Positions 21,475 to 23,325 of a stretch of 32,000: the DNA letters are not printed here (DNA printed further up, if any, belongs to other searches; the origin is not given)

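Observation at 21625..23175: Divergent thermosome-like chaperonin is the first gene of the urease accessory operon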

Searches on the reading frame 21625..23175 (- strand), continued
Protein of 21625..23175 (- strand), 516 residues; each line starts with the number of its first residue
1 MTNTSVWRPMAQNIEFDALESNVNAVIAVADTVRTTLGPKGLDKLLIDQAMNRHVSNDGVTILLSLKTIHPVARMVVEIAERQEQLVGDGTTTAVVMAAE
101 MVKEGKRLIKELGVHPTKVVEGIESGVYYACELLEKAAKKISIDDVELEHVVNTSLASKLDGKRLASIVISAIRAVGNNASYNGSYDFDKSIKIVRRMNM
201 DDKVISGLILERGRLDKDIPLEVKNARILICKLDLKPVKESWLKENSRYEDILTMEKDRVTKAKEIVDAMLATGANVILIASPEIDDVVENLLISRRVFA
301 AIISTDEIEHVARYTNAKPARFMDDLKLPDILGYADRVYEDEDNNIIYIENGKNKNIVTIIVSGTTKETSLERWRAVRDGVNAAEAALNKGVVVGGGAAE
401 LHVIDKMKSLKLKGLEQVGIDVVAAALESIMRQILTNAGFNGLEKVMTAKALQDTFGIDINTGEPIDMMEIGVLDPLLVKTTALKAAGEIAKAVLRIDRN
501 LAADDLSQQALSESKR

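Call 37: list_cluster_members(proteins=[L089:4672-6387:+, L089:8217-8837:+, L089:1041-2777:+, L089:14985-15671:+, L089:17812-19968:-, L088:14579-16294:-, L088:12410-13045:-, L088:7417-8721:-, L088:6298-7203:+, L084:2254-3711:+])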
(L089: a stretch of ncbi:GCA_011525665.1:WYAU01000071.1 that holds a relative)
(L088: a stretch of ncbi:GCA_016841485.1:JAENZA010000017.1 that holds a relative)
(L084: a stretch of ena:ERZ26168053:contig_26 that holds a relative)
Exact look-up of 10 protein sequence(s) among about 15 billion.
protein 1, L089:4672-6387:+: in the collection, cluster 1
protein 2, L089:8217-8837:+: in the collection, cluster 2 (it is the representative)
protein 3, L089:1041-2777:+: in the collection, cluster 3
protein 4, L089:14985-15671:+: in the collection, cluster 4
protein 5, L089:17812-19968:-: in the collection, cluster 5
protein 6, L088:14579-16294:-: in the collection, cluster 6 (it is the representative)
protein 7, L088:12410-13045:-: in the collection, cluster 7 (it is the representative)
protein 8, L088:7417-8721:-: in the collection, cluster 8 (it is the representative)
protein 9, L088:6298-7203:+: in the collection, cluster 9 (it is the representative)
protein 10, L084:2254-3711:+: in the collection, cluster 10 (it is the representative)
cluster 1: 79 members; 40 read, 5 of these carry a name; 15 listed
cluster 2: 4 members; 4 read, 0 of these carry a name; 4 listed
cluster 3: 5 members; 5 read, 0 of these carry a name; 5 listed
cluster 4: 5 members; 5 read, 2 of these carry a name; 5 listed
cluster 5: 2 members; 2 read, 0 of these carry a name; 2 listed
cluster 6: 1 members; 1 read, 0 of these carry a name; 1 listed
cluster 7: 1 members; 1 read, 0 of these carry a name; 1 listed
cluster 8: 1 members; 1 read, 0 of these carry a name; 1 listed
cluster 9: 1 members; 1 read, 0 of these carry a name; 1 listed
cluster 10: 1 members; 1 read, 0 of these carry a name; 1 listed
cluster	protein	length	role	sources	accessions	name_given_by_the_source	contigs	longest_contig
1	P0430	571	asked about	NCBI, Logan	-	-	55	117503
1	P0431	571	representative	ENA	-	-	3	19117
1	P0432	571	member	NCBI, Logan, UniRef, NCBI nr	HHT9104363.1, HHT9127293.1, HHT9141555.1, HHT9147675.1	MAG TPA: urease subunit alpha [Candidatus Wujingus californicus] | urease subunit alpha n=1 Tax=Candidatus Wujingus californicus TaxID=3367618 ... | urease subunit alpha [Planctomycetota bacterium]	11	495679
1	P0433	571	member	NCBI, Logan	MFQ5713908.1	MAG: urease subunit alpha [Candidatus Scalinduaceae bacterium]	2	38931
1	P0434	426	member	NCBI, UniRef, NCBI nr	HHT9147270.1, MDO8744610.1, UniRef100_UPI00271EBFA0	MAG: urease subunit alpha, partial [Candidatus Brocadiaceae bacterium] | urease subunit alpha n=1 Tax=Candidatus Wunengus sp. YC61 TaxID=3367698 ... | urease subunit alpha [Candidatus Brocadiaceae bacterium]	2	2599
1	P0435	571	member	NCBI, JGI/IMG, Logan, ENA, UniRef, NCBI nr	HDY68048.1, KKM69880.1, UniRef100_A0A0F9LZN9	hypothetical protein LCGC14_1446310 [marine sediment metagenome] | urease n=1 Tax=marine sediment metagenome TaxID=412755 RepID=A0A0F9LZN9_9ZZZZ | urease subunit alpha [Candidatus Scalindua sp.]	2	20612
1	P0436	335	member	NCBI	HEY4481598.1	MAG TPA: urease subunit alpha, partial [Candidatus Brocadiaceae bacterium]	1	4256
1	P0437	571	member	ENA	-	-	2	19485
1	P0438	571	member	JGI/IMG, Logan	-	-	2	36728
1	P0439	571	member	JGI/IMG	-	-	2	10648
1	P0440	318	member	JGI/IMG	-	-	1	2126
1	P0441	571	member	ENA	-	-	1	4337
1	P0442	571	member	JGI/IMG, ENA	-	-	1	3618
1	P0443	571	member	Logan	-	-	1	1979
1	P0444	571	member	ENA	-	-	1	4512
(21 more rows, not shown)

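Call 44: predict_structure(alignment_id=A2)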
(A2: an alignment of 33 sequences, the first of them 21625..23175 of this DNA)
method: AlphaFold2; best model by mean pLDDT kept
length: 516 residues; sequences in the alignment: 33
mean_pLDDT: 78.9   pTM: 0.76
mean pLDDT of the five models: 78.9, 72.0, 65.5, 62.3, 62.2
residues with pLDDT >= 90: 138; 70-90: 277; 50-70: 52; < 50: 49
segments of 3 or more residues with pLDDT < 50: 1-12, 46-59, 240-242, 499-516
pLDDT, mean of each block of 10 residues (from residue 1): 33 64 83 61 50 42 60 82 76 86 89 83 90 91 91 84 91 90 86 87 90 79 92 75 59 78 90 92 85 89 88 92 89 93 87 86 83 86 93 85 82 76 87 71 69 72 79 89 91 71 40 33
secondary structure, 60 per line:
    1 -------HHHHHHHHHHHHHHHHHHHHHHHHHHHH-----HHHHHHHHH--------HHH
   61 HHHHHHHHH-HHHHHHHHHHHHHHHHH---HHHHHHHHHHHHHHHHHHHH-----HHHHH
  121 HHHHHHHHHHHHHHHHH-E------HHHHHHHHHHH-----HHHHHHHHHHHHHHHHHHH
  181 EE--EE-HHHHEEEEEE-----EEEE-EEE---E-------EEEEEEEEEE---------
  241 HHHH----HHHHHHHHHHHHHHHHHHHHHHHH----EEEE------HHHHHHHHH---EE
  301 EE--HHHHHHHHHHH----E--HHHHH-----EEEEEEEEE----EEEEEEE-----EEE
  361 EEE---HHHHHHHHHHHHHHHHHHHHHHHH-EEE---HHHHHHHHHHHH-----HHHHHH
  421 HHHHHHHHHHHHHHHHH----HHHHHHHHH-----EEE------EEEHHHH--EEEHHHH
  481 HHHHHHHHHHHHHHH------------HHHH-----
elements in order: H8-35 H41-49 H58-69 H71-87 H91-110 H116-137 H146-156 H162-180 H188-191 E192-197 E203-206 E208-210 E222-231 H241-244 H249-272 E277-280 H287-295 E299-302 H305-315 H323-327 E333-341 E346-352 E358-363 H367-390 E392-394 H398-409 H415-437 H442-450 E456-458 E465-467 H468-471 E474-476 H477-495 H508-511

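Call 51: search_protein_families(library=pfam, proteins=[L084:6510-6842:+, L088:14240-14563:-], max_evalue=10)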
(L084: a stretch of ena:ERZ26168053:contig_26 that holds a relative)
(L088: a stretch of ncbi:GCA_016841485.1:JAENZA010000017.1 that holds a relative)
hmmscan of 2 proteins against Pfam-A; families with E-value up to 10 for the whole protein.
L084:6510-6842:+ (110 aa): 1 family
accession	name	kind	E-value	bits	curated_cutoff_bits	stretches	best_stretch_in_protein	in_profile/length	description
PF25491.1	CCHC_BCL-11A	-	0.087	13.4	27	1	50-59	18-27/28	BCL-11A-like CCHC zinc finger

L088:14240-14563:- (107 aa): 0 families

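Call 65: fold_search(model_id=the predicted structure, library=pdb)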
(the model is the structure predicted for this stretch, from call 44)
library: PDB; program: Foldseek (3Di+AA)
matches with E <= 10: 656; with E <= 0.001: 568
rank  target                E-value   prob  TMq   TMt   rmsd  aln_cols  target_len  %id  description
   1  5w79_A                5.8e-31  1.00  0.78  0.78   5.2       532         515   31  Crystal Structure of the Group II Chaperonin from Methanococcus Maripaludis, Cysteine-less mutant in the Apo State (released 2018-06-20)
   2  3izi_A                6.3e-31  1.00  0.77  0.77   4.6       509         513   32  Mm-cpn rls with ATP (released 2011-02-02)
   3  3j02_A                1.1e-30  1.00  0.77  0.80   4.6       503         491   32  Lidless D386A Mm-cpn in the pre-hydrolysis ATP-bound state (released 2011-05-18)
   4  3ruq_A                1.6e-30  1.00  0.73  0.73   5.7       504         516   32  Crystal structure of Cpn-WT in complex with ADP from Methanococcus maripaludis (released 2012-01-04)
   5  3rus_A                1.8e-30  1.00  0.72  0.72   5.5       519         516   29  Crystal structure of Cpn-rls in complex with ADP from Methanococcus maripaludis (released 2012-01-04)
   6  3kfb_A                2.3e-30  1.00  0.72  0.73   5.5       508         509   32  Crystal structure of a group II chaperonin from Methanococcus maripaludis (released 2010-06-23)
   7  1q2v_A                3.0e-30  1.00  0.73  0.73   5.0       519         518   29  Crystal structure of the chaperonin from Thermococcus strain KS-1 (nucleotide-free form) (released 2004-01-27)
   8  1q3r_A                5.8e-30  1.00  0.74  0.74   5.2       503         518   30  Crystal structure of the chaperonin from Thermococcus strain KS-1 (nucleotide-free form of single mutant) (released 2004-01-27)
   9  9cpk_A                7.4e-30  1.00  0.73  0.73   5.3       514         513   30  D8 symmetry reconstruction of MmCPn in closed state (released 2025-07-30)
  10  3izk_A                1.1e-29  1.00  0.74  0.77   5.0       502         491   32  Mm-cpn rls deltalid with ATP (released 2011-02-02)
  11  5x9v_A                1.1e-29  1.00  0.75  0.78   4.6       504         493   30  Crystal structure of group III chaperonin in the Closed state (released 2017-10-25)
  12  4xcd_C                1.7e-29  1.00  0.74  0.76   4.6       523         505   27  Crystal structure of an octadecameric TF55 complex from S. solfataricus (released 2016-02-10)
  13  1q3s_A                1.7e-29  1.00  0.75  0.75   5.1       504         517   31  Crystal structure of the chaperonin from Thermococcus strain KS-1 (FormIII crystal complexed with ADP) (released 2004-01-27)
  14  4xcd_B                1.9e-29  1.00  0.74  0.76   4.8       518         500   27  Crystal structure of an octadecameric TF55 complex from S. solfataricus (released 2016-02-10)
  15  4xcd_A                2.5e-29  1.00  0.75  0.76   4.8       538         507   27  Crystal structure of an octadecameric TF55 complex from S. solfataricus (released 2016-02-10)
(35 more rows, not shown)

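Call 82: search_dna_similar(query=window:21625-23175:-, collection=plasmids, mode=protein, max_evalue=1e-20, max_rows=12)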
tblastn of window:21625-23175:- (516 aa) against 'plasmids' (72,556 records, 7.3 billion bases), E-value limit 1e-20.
Records with a match: 100; places in all: 112; records where one place covers at least 80% of the query: 98.
Best place of each record, by identity: <60% 100.
By first word of the organism name: Haladaptatus 14; Bradyrhizobium 12; Paracoccus 7; Rhizobium 7; Haloarcula 5; Spiroplasma 4; Azospirillum 4; Natrinema 3; Natribaculum 3; Halocatena 3; and 26 more.
By predicted mobility (MOB-suite, as given by PLSDB): non-mobilizable 76; conjugative 13; mobilizable 11.
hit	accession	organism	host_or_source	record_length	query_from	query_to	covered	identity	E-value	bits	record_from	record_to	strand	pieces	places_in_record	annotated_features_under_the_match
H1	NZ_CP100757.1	Natrinema gelatinilyticum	marine sediment,sediment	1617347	17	506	95%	33.0%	2e-59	219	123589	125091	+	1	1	record has no annotation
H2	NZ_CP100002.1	Halorussus vallis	cell culture,saline soil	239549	17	507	95%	32.8%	3e-57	213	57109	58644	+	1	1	thsA: thermosome subunit alpha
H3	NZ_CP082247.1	Natrinema sp. SYSU A 869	cell culture,salt lake sediment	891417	17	506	95%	31.7%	9e-58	214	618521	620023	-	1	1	thsA: thermosome subunit alpha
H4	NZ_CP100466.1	Halomicrococcus gelatinilyticus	cell culture,sediment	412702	17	503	94%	31.5%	1e-42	170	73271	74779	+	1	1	thsA: thermosome subunit alpha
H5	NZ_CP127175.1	Natrialbaceae archaeon AArc-T1-2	sediments,sediments from hypersaline ...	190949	1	502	97%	30.1%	8e-41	164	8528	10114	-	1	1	thsA: thermosome subunit alpha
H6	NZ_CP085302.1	Haladaptatus pallidirubidus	cell culture,saline soil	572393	17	507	95%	30.6%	9e-47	182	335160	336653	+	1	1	thsB: thermosome subunit beta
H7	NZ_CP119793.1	Haladaptatus sp. QDMS2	cell culture,sediment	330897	28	505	93%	29.9%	1e-47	185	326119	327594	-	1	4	thsA: thermosome subunit alpha | hypothetical protein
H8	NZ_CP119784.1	Haladaptatus sp. YSMS36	cell culture,sediment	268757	28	505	93%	29.9%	1e-47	184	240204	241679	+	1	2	thsB: thermosome subunit beta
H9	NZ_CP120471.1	Haladaptatus sp. DYSN1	cell culture,sediment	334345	28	505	93%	29.9%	1e-47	184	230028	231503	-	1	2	thsB: thermosome subunit beta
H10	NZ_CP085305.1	Haladaptatus pallidirubidus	cell culture,saline soil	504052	7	506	97%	28.3%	2e-42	169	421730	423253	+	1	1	thsB: thermosome subunit beta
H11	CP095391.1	Natribaculum breve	cell culture,saline soil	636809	17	498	93%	29.2%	3e-42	169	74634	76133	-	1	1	none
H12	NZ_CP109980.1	Halocatena marina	cell cuture,Qidong intertidal zone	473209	16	489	92%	29.5%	4e-40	162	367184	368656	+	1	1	thsA: thermosome subunit alpha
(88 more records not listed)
